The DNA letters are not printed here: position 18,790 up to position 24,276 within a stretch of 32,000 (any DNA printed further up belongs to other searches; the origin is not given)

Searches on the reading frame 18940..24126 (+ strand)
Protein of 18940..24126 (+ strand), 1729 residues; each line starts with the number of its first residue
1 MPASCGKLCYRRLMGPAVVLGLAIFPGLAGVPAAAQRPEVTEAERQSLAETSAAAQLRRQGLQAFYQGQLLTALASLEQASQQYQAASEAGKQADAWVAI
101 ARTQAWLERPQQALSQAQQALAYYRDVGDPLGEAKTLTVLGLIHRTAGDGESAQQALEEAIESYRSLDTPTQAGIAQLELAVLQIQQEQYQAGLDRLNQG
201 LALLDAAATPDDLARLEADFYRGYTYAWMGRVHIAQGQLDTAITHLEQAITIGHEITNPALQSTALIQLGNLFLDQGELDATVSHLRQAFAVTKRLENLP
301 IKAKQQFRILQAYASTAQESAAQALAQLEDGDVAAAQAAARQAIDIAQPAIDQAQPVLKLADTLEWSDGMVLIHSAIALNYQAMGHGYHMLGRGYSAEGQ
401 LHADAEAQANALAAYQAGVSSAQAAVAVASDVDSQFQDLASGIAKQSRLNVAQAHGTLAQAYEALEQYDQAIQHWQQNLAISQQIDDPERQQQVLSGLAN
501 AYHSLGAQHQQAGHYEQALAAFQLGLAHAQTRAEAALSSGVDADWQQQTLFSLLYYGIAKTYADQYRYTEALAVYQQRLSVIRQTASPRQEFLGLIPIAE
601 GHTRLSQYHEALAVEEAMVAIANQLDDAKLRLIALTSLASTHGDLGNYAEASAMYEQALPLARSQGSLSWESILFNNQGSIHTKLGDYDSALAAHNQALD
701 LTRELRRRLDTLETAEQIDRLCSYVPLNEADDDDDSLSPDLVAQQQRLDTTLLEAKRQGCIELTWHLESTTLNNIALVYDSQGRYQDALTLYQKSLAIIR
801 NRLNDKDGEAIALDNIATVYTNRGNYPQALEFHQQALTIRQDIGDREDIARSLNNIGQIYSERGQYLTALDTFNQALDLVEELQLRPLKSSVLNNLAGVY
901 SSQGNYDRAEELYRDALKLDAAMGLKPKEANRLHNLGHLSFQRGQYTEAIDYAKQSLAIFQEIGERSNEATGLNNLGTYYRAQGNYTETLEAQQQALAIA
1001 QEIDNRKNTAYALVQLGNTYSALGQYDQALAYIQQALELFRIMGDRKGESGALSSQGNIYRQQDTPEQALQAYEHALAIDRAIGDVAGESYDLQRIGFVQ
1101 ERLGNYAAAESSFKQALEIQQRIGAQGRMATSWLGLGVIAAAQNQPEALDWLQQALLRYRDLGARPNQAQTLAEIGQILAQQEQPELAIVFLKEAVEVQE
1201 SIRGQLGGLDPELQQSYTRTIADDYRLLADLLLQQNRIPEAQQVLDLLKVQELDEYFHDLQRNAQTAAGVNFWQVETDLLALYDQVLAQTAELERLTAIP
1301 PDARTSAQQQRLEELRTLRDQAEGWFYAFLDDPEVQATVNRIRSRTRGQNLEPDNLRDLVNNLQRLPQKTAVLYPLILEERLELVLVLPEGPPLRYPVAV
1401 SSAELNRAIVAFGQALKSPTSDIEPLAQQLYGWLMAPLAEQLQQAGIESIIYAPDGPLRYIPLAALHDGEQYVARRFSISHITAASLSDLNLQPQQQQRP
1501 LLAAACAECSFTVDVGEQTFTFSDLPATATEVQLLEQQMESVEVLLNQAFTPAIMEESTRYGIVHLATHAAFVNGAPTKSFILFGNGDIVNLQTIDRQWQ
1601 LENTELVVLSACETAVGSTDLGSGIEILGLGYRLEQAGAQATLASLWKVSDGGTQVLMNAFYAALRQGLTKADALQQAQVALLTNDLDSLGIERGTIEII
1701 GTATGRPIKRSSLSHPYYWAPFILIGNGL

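Call 89: search_solved_structures(query=window:18940-24126:+, max_evalue=0.00001)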
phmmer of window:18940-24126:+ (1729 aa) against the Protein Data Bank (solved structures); distinct sequences matched with E-value up to 0.00001: 62 (the best 60 are shown).
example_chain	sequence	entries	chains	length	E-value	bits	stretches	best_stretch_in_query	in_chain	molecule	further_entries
9qhb_A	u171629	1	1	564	1.4e-56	195.1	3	812-1039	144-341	Engineered tetratricopeptide repeat protein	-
8bu0_A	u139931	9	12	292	7.7e-32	113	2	883-1052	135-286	Consensus tetratricopeptide repeat protein | Crystal structure of an 8-repeat consensus TPR superhelix with Zinc. | Monomer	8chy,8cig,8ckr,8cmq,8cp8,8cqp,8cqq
5a7d_B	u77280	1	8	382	3.1e-30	107.7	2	868-1057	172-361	PINS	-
6hc2_A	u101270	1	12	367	4e-30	107.3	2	868-1050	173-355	G-protein-signaling modulator 2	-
3sf4_A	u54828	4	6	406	5.2e-30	106.9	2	868-1050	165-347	G-protein-signaling modulator 2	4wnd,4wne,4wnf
4wng_A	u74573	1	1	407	5.7e-30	106.8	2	868-1050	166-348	G-protein-signaling modulator 2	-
5a6c_A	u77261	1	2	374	5.2e-29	103.6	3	947-1069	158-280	G-PROTEIN-SIGNALING MODULATOR 2, AFADIN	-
9qhc_A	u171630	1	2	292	3.2e-28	101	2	885-1048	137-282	Engineered tetratricopeptide repeat protein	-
3ro2_A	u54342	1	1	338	1e-27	99.3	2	908-1085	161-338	G-protein-signaling modulator 2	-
4g2v_A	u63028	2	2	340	1.1e-27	99.2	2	908-1085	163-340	G-protein-signaling modulator 2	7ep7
4a1s_A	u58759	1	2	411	2e-27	98.4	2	867-1039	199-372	PARTNER OF INSCUTEABLE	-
4jhr_A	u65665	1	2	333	8e-25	89.7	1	908-1086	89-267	G-protein-signaling modulator 2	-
9pmb_C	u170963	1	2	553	6.6e-23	83.4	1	769-1005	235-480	Kinesin light chain 1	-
5oj8_A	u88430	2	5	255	5.7e-21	77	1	769-917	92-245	Kinesin light chain 1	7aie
3nf1_A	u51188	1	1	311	6.9e-21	76.7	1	769-991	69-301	Kinesin light chain 1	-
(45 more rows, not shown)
